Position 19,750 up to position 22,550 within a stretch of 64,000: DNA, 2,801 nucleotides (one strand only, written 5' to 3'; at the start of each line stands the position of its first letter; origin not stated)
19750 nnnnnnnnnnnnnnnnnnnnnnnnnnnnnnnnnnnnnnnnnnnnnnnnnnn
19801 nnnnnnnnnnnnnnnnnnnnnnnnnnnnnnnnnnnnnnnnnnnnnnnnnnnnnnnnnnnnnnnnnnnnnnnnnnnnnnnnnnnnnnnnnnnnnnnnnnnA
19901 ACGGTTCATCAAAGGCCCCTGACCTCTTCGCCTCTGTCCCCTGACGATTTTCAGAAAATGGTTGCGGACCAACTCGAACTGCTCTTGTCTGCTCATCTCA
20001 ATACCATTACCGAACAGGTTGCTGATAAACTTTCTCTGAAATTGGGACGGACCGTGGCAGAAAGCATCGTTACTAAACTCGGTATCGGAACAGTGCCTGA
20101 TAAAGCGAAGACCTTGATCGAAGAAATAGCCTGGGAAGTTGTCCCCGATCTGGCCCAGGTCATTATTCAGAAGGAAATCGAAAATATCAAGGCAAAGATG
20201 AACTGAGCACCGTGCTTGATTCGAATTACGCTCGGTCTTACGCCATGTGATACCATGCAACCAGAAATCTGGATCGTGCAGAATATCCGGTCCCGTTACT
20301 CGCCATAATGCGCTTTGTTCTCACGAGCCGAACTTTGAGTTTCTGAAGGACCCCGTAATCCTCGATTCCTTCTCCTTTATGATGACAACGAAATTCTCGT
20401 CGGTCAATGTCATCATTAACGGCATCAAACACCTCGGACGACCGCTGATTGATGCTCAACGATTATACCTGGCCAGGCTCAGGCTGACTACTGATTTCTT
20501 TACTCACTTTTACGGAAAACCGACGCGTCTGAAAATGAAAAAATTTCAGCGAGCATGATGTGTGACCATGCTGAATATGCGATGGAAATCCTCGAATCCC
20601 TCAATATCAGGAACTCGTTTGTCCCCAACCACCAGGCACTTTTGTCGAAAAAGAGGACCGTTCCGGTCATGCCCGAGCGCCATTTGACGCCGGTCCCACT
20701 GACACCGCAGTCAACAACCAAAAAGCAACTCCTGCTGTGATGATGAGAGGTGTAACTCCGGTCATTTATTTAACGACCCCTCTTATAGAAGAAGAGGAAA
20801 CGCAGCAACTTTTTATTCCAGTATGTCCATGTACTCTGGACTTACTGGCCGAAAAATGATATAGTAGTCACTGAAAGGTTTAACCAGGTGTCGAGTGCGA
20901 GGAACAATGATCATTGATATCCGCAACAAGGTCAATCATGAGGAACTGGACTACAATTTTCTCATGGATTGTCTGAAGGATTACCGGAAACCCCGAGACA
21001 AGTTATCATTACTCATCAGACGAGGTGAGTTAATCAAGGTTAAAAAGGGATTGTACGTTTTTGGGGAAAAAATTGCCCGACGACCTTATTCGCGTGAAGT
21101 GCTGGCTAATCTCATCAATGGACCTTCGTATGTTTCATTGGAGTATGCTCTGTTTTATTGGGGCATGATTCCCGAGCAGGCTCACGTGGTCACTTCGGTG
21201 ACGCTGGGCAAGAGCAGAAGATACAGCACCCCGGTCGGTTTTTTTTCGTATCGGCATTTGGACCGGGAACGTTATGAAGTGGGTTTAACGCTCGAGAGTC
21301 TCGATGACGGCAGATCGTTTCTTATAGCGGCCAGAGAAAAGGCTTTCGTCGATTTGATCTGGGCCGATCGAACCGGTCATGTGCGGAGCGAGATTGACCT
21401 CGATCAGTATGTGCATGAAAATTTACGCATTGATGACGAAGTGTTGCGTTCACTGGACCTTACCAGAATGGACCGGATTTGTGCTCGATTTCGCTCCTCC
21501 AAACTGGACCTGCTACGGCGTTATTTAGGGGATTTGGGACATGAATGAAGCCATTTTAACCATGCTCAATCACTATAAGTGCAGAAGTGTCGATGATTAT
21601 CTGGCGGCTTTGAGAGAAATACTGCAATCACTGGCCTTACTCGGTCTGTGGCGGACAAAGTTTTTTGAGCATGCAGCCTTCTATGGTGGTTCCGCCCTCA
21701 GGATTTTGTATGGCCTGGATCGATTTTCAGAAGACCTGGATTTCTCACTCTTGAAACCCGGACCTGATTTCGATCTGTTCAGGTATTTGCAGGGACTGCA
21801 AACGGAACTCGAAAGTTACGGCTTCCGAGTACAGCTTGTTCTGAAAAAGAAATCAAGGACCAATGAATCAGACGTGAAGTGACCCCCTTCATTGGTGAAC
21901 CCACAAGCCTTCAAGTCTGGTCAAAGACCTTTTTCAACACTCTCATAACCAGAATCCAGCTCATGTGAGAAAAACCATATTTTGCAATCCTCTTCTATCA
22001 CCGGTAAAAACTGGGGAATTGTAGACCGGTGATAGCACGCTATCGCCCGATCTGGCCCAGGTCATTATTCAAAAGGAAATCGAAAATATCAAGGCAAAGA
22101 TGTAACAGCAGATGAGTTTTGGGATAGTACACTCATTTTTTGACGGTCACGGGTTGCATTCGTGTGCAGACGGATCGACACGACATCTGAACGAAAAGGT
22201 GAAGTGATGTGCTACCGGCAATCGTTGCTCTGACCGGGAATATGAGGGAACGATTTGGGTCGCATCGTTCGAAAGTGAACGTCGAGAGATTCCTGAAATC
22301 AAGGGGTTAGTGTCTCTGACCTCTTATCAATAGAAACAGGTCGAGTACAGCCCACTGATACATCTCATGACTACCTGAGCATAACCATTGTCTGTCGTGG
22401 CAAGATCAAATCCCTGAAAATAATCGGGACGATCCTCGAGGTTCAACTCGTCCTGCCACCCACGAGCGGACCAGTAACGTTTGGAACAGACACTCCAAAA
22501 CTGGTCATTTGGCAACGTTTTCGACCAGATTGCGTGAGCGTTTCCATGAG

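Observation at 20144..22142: AbiE abortive-infection islet inserted at the 3' end of the acidic response-regulator gene, bracketed by 57-bp direct repeats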

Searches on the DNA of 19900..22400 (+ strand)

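Call 34: search_rna_families(source=window, start=19900, end=22400, threshold=evalue, max_evalue=1)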
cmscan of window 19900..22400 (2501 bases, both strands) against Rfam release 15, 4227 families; matches with E-value up to 1: 0.
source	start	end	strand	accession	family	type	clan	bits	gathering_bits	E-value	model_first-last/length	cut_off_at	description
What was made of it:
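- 20588..20806 (.): About 220 nt of unidentified DNA between the IS tail and the AbiE cassette. No Rfam match (call 34).
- Tried and rejected: Rfam found nothing in 19900-22400 (call 34).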

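Call 58: search_dna_similar(query=window:20201-22045:+, collection=plasmids, mode=distant, max_rows=10)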
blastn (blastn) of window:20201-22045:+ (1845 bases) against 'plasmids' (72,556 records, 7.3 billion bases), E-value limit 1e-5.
No match.

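Call 59: search_dna_similar(query=window:20201-22045:+, collection=phages, mode=distant, max_rows=10)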
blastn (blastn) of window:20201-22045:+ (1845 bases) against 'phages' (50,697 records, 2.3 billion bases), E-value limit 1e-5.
No match.
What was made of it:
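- Tried and rejected: The insert has no DNA match in the plasmid or phage collections (calls 58, 59).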

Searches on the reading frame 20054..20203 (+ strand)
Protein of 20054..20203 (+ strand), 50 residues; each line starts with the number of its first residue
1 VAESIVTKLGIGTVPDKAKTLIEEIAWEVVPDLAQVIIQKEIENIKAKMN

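Call 66: find_related_loci(query=A1, collection=metagenome_contigs, flank=10000)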
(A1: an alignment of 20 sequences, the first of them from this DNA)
Query A1 (50 aa) in metagenome_contigs; peptide patterns used: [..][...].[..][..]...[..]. (x = any residue, [..] = any of these).
600 stretches matched a pattern (row limit reached: there are more); 389 encode a relative of the query (tblastn E <= 1e-3); the best 80 are kept; 80 distinct loci.
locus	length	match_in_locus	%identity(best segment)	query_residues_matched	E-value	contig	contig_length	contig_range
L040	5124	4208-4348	56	1-48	8e-12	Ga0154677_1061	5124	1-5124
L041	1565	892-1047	52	1-48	2e-9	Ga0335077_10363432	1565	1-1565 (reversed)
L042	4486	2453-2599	37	1-49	7e-9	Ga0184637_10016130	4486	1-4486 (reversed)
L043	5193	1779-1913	44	5-49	8e-9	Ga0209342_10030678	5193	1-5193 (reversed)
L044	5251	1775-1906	43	6-49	1e-8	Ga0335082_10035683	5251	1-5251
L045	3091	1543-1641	48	18-50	1e-8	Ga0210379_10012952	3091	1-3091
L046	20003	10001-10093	58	16-46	2e-8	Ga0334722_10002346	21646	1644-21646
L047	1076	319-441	45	1-49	2e-8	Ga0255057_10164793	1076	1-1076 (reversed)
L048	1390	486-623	46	5-50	2e-8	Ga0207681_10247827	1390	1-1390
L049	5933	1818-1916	48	18-50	3e-8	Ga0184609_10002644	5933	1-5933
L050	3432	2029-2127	55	18-50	3e-8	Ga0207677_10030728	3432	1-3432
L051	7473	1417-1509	55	18-48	3e-8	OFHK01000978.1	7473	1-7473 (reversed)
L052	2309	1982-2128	43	1-49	3e-8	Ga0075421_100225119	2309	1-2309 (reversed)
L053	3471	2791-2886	63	16-47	3e-8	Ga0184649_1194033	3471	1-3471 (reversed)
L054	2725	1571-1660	53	21-50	3e-8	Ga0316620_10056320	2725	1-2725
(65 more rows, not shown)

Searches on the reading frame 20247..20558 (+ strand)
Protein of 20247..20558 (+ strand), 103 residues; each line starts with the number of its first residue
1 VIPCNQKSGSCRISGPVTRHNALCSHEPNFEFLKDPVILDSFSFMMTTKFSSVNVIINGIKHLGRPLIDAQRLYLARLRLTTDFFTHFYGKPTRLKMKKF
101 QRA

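Call 4: search_protein_families(library=pfam, proteins=[window:20247-20558:+], max_evalue=0.01)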
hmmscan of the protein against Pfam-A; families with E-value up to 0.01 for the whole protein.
window:20247-20558:+ (103 aa): 0 families

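Call 30: search_protein_families(library=ncbifam, proteins=[window:20304-20555:+], max_evalue=5)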
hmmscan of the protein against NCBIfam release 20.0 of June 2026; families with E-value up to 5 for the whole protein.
seq(84 aa): 0 families

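Call 31: search_protein_families(library=pfam, proteins=[window:20304-20555:+], max_evalue=10)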
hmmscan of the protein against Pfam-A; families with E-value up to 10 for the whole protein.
seq(84 aa): 0 families

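Call 38: search_protein_representatives(protein=window:20247-20555:+)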
Query: 103 residues. Proteins with E-value up to 0.001 (for the whole library): 2; up to 1e-10: 0; up to 1e-30: 0. The best 2 are listed.
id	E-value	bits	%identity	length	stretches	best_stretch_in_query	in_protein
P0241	2.5e-08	50.1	45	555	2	34-92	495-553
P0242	1.5e-06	44.5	33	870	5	23-74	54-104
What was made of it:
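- Tried and rejected: Only the exhaustive HMMER search revealed the transposase remnant (call 38).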

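Call 40: search_protein_families(library=pfam, proteins=[P0241, P0242], max_evalue=0.01)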
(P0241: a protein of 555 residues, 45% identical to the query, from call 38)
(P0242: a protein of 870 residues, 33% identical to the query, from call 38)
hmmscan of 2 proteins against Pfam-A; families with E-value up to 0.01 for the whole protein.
P0241 (555 aa): 1 family
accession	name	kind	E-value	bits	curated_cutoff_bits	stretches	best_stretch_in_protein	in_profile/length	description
PF14104.11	DUF4277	-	4.5e-23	82.2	25.4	1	11-113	4-109/109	Domain of unknown function (DUF4277)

P0242 (870 aa): 5 families
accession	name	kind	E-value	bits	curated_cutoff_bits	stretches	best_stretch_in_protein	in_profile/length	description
PF12799.13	LRR_4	-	1.3e-17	63.9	27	0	448-464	21-38/44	Leucine Rich repeats (2 copies)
PF07723.19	LRR_2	-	1.5e-13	51.2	20.9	0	228-243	1-16/26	Leucine Rich Repeat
PF25013.1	LRR_Zer-1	-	2.9e-06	27.9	27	0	114-213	7-95/137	Zer-1-like, Leucine-rich repeats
PF23426.1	DUF7114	-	3.1e-06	27.3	27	0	180-216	104-140/210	Family of unknown function (DUF7114)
PF11985.13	Phage_Mu_Gp27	-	0.0012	19.6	28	0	706-729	30-53/173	Bacteriophage Mu, Gp27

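Call 43: find_encoding_contigs(protein=P0241, flank=3000, max_places=6)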
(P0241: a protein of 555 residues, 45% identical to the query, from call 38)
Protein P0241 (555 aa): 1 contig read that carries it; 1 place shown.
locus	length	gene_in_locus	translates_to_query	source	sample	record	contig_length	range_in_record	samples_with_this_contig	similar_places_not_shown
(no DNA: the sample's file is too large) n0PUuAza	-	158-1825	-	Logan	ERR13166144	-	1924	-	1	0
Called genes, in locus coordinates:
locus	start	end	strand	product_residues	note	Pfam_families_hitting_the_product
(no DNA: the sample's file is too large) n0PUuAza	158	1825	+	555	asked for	PF14104:DUF4277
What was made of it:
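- Tried and rejected: DNA for P0241's contig could not be fetched (call 43).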

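Call 45: search_protein_families(library=ncbifam, proteins=[P0241], max_evalue=0.01)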
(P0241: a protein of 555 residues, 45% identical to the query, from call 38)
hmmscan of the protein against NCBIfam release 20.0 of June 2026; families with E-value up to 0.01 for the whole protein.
P0241 (555 aa): 1 family
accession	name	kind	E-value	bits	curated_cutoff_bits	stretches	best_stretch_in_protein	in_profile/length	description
NF033559.2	transpos_IS1634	equivalog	4.3e-75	253.6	100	1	11-542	4-482/483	IS1634 family transposase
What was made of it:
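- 20319..20558 (+): Remnant of the 3' end of an IS1634-family transposase gene. It is about 46% identical to P0241 residues 484-553 and has an in-frame gap of about 52 aa between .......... and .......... P0241 matches NCBIfam NF033559 (IS1634 family) at 253.6 bits against a cut-off of 100 (call 45).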

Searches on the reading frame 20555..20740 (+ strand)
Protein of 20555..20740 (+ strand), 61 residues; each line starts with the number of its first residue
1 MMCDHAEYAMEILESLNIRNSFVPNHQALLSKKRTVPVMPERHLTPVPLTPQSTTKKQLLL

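Call 4: search_protein_families(library=pfam, proteins=[window:20555-20740:+], max_evalue=0.01)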
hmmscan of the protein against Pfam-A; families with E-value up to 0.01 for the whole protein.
window:20555-20740:+ (61 aa): 0 families

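Call 30: search_protein_families(library=ncbifam, proteins=[window:20555-20737:+], max_evalue=5)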
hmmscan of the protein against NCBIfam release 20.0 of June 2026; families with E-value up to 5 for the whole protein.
seq(61 aa): 0 families

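Call 31: search_protein_families(library=pfam, proteins=[window:20555-20737:+], max_evalue=10)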
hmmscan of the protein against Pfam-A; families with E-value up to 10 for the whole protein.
seq(61 aa): 1 family
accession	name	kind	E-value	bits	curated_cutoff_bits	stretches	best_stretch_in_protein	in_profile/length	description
PF06040.16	Adeno_E3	-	0.073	13.7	25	1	15-53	10-48/126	Adenovirus E3 protein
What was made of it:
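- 20588..20806 (.): No family match (calls 4, 30, 31).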
